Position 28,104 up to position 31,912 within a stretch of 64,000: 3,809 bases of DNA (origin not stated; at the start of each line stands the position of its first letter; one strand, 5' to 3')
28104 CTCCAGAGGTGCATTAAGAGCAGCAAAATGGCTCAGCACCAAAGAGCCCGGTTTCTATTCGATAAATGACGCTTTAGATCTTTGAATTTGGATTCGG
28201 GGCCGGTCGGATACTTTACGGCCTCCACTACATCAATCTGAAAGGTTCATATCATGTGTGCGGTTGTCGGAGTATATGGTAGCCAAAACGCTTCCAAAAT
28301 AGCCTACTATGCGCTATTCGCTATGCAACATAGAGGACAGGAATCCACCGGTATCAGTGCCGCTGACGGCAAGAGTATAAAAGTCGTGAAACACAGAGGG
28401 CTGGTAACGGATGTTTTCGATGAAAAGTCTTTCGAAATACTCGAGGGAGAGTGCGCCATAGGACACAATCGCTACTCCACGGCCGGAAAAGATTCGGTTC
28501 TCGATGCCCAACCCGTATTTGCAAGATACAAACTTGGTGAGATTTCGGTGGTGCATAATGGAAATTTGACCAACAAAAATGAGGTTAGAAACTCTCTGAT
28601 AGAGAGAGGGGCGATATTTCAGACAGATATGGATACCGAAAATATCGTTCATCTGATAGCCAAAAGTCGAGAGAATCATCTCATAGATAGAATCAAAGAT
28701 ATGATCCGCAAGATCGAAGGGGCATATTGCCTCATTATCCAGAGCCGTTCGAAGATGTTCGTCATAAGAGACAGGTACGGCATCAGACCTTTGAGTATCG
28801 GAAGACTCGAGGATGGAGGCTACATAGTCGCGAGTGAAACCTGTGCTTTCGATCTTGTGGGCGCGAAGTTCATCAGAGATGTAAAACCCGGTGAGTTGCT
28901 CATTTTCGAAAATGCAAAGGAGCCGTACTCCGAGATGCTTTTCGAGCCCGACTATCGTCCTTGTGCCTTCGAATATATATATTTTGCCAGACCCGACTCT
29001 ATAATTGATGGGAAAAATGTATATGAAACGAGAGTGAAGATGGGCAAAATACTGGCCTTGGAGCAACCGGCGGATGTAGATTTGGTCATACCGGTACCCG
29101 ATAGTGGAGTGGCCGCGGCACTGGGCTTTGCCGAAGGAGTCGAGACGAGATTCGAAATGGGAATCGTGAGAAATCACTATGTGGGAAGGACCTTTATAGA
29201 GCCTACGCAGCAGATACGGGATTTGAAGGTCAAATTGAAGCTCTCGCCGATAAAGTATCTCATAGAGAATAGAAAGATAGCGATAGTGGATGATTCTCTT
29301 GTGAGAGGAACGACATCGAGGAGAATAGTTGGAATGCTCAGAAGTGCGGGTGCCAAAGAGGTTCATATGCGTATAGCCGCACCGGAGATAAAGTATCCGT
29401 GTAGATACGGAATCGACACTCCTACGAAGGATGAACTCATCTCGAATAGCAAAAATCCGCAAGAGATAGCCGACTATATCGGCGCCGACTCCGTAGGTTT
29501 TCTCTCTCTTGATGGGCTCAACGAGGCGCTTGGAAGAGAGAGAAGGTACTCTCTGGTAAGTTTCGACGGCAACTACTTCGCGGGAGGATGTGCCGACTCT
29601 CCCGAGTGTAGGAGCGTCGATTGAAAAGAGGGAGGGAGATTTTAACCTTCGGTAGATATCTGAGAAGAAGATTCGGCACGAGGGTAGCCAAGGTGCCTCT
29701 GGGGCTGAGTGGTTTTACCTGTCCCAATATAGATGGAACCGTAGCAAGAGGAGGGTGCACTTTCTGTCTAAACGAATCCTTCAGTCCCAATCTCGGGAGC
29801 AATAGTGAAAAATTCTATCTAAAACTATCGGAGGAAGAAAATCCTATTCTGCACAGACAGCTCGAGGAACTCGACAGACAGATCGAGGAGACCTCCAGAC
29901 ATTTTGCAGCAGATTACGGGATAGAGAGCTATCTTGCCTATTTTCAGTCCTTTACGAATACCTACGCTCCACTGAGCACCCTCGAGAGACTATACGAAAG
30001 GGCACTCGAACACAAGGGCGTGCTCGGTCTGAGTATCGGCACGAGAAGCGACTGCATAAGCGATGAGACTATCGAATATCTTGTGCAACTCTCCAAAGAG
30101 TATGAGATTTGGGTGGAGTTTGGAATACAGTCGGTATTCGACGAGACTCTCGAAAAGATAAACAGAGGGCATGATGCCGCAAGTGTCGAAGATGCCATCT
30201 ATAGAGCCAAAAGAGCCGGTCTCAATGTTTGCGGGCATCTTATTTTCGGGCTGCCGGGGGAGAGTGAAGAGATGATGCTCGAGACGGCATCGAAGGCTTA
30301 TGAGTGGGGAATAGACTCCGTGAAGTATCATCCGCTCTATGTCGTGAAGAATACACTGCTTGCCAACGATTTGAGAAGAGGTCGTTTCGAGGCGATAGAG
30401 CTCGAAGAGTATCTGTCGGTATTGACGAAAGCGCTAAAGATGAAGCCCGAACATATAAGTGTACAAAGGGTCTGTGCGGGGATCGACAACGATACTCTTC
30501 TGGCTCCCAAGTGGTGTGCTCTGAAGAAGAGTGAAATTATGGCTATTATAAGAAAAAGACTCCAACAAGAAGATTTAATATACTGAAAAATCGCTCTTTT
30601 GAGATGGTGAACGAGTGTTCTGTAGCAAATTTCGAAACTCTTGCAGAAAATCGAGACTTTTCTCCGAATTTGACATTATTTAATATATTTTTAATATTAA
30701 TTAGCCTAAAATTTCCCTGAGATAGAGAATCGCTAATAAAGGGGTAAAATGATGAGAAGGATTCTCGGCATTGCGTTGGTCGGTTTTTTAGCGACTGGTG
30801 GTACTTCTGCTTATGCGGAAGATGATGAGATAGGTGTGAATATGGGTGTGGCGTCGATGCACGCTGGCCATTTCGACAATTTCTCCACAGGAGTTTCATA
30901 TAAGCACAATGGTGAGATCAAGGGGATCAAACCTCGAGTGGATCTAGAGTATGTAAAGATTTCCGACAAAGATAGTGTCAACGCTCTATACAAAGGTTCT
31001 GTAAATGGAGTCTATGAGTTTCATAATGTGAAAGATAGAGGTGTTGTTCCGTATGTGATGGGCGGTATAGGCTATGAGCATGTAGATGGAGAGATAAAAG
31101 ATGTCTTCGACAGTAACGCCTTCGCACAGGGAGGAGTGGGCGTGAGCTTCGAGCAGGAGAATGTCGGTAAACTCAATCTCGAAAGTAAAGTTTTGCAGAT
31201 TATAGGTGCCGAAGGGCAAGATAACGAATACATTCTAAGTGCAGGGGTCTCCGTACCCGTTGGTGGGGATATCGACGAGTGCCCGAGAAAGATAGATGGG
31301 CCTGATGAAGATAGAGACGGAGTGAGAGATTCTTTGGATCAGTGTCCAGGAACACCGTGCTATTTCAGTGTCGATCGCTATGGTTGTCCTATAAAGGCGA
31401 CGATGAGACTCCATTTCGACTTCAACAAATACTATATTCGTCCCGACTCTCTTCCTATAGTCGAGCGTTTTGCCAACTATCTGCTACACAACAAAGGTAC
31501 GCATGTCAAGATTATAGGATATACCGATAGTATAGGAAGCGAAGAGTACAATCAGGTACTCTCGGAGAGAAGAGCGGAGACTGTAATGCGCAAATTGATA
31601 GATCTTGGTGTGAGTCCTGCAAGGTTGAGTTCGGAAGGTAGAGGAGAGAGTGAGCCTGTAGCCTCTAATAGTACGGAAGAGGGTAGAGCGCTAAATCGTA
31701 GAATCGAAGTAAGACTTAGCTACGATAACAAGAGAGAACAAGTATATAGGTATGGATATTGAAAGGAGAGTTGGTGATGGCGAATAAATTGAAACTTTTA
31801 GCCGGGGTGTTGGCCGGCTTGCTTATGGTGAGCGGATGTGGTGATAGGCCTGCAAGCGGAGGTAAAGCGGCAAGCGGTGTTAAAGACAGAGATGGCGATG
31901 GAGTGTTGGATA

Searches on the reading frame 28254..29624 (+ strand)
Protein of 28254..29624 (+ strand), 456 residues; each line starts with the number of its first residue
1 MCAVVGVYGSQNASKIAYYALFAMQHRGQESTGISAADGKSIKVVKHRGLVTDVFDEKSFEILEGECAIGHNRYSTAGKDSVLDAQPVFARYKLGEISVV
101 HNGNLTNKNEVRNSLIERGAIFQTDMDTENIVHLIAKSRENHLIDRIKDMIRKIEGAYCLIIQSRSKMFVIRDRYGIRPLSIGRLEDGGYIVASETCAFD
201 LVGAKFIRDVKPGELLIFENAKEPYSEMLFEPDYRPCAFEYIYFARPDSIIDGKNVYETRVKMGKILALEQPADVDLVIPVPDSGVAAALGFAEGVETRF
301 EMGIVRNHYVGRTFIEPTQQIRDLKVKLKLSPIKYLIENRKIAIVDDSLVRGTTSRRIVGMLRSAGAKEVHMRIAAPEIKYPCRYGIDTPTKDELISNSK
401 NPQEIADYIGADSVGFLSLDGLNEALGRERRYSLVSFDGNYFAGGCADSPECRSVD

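Call 18: search_protein_families(library=ncbifam, proteins=[window:28254-29624:+], max_evalue=0.001)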
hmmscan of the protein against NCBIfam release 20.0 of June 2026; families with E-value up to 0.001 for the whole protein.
window:28254-29624:+ (456 aa): 8 families
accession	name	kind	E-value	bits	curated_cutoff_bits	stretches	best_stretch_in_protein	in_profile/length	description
TIGR01134.1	purF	equivalog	2e-154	515.1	350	1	2-441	1-431/432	amidophosphoribosyltransferase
NF001484.0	PRK00331.1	subfamily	1.2e-35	123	381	1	1-205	1-204/601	isomerizing glutamine--fructose-6-phosphate transaminase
TIGR01135.1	glmS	equivalog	3.2e-31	108.5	418.05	1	2-203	1-201/607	glutamine--fructose-6-phosphate transaminase (isomerizing)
TIGR01536.1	asn_synth_AEB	equivalog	2e-21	76.6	267.1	1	2-199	1-166/517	asparagine synthase (glutamine-hydrolyzing)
TIGR03108.1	eps_aminotran_1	hypoth_equivalog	3.6e-17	62.3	816.9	1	64-198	41-165/628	XrtA/PEP-CTERM system amidotransferase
NF006949.0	PRK09431.1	equivalog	1e-14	54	499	1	64-221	41-186/554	asparagine synthase B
TIGR03104.1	trio_amidotrans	equivalog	3.6e-10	38.7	570.1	1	63-184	39-151/589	N-acetylglutaminylglutamine amidotransferase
NF002620.0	PRK02277.1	subfamily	0.00018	21.2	115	1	269-372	81-174/201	orotate phosphoribosyltransferase-like protein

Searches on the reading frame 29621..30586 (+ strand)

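Call 18: search_protein_families(library=ncbifam, proteins=[window:29621-30586:+], max_evalue=0.001)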
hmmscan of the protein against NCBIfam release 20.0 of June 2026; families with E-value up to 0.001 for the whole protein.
window:29621-30586:+ (321 aa): 21 families
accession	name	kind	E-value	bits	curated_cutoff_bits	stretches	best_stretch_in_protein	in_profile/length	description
TIGR01212.1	TIGR01212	equivalog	3.2e-87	292.4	180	1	9-318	4-293/302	tRNA modification radical SAM protein MnmL/YtqA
TIGR01211.1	ELP3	subfamily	8.9e-25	87.1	350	1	111-317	168-371/522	tRNA uridine(34) 5-carboxymethylaminomethyl modification radical SAM/GNAT enzyme Elp3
TIGR00539.1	hemN_rel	equivalog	4.5e-12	45.7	205.4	1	165-252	114-202/361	radical SAM family heme chaperone HemW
NF006067.1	PRK08208.1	equivalog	4.6e-12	45.6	380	1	73-255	61-241/427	STM4012 family radical SAM protein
TIGR04013.1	B12_SAM_MJ_1487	hypoth_equivalog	5.8e-12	45.1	251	1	142-227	248-331/382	TIGR04013 family B12-binding domain/radical SAM domain-containing protein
TIGR04014.1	B12_SAM_MJ_0865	equivalog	2.9e-11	42.8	360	1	141-232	251-339/434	methyl-coenzyme M reductase glutamine C-methyltransferase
TIGR03994.1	rSAM_HemZ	equivalog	9.5e-11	41.4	321.4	1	141-262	180-297/401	coproporphyrinogen dehydrogenase HemZ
NF006065.0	PRK08207.2-4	equivalog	3.2e-10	39.6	922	1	140-256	266-383/484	coproporphyrinogen III oxidase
NF006060.0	PRK08207.1-3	equivalog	6.6e-09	35.1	653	1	100-282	202-394/477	coproporphyrinogen III oxidase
TIGR01210.1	TIGR01210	equivalog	1.4e-08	34.4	212.15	1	115-280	84-251/313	archaeosine biosynthesis radical SAM protein RaSEA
NF006064.0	PRK08207.2-2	equivalog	1.6e-08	34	504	1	165-250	264-349/465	coproporphyrinogen III oxidase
NF006062.0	PRK08207.1-5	equivalog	6.8e-08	31.8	1007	1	120-282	225-393/476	coproporphyrinogen III oxidase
TIGR04107.1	rSAM_HutW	equivalog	5.7e-06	25.4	400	1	166-263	156-255/419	heme anaerobic degradation radical SAM methyltransferase ChuW/HutW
NF006061.0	PRK08207.1-4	equivalog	5.4e-05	22.2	702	1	119-242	245-371/501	coproporphyrinogen III oxidase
TIGR00089.1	TIGR00089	subfamily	8.1e-05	21.6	251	1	144-234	232-323/429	MiaB/RimO family radical SAM methylthiotransferase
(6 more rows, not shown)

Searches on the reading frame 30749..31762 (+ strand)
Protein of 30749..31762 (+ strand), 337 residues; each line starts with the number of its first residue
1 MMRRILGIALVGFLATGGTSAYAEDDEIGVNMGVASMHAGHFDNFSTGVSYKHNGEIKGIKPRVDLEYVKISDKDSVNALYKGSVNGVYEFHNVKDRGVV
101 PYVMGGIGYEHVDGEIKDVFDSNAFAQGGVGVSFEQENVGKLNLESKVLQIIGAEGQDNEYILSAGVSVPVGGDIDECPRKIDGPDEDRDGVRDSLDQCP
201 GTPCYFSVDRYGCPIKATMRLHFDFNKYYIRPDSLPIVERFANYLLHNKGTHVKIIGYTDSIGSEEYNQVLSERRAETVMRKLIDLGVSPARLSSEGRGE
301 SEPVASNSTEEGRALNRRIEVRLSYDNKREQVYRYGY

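Call 18: search_protein_families(library=ncbifam, proteins=[window:30749-31762:+], max_evalue=0.001)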
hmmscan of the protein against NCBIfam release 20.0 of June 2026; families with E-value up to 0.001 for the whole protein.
window:30749-31762:+ (337 aa): 37 families (the best 25 are shown)
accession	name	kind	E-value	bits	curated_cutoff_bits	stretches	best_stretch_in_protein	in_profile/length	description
NF053612.1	anchor_PA1041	equivalog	2.4e-38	132.4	250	2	220-323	132-235/236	PA1041 family peptidoglycan-binding anchor lipoprotein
NF053611.1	YiaD_Gzip_OmpA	equivalog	1.3e-34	119.8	175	1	215-322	96-205/206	YiaD family glycine zipper/OmpA-like lipoprotein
NF053613.1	OMP_toxin_LptF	equivalog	6.4e-32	111.2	400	1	222-329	144-251/256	lipotoxin F family OmpA-related lipoprotein LptF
NF053585.1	OMP_LP_YfiB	equivalog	9.1e-28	97.2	128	1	217-321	54-158/163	outer membrane lipoprotein YfiB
NF033763.1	exchanger_TraB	exception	1e-27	96.3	700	1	185-323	351-497/522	outer membrane exchange protein TraB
NF045787.1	OmpABordt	equivalog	1.4e-27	96.6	200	1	222-322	88-188/194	outer membrane protein OmpA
TIGR03350.1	type_VI_ompA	equivalog_domain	1e-22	80.6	139.8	1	224-322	35-136/137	type VI secretion system protein TssL, long form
NF007804.1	PRK10510.1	equivalog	2.1e-21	76.3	307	1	222-324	115-217/219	OmpA family lipoprotein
TIGR02802.1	Pal_lipo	equivalog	8.3e-21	74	125.35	1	221-321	2-102/104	peptidoglycan-associated lipoprotein Pal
NF005999.0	PRK08126.1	subfamily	6.5e-19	68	571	1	230-322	334-429/432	hypothetical protein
NF045788.1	Omp38Acinit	equivalog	4.8e-18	65.3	500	1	96-319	126-342/354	outer membrane protein Omp38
NF005444.0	PRK07033.1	equivalog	2.6e-17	62.9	520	1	229-329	324-427/438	DotU family type VI secretion system protein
NF008071.1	PRK10808.1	equivalog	4.3e-17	62.5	277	1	222-318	234-332/358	porin OmpA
NF053607.1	CHU_0125_OmpA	equivalog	1.8e-16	59.8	620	1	221-322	533-635/639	CHU_0125 family OmpA-like outer membrane integrity protein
NF006541.1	PRK09038.1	equivalog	3.1e-16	59.8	283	1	223-324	145-249/253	flagellar motor protein MotD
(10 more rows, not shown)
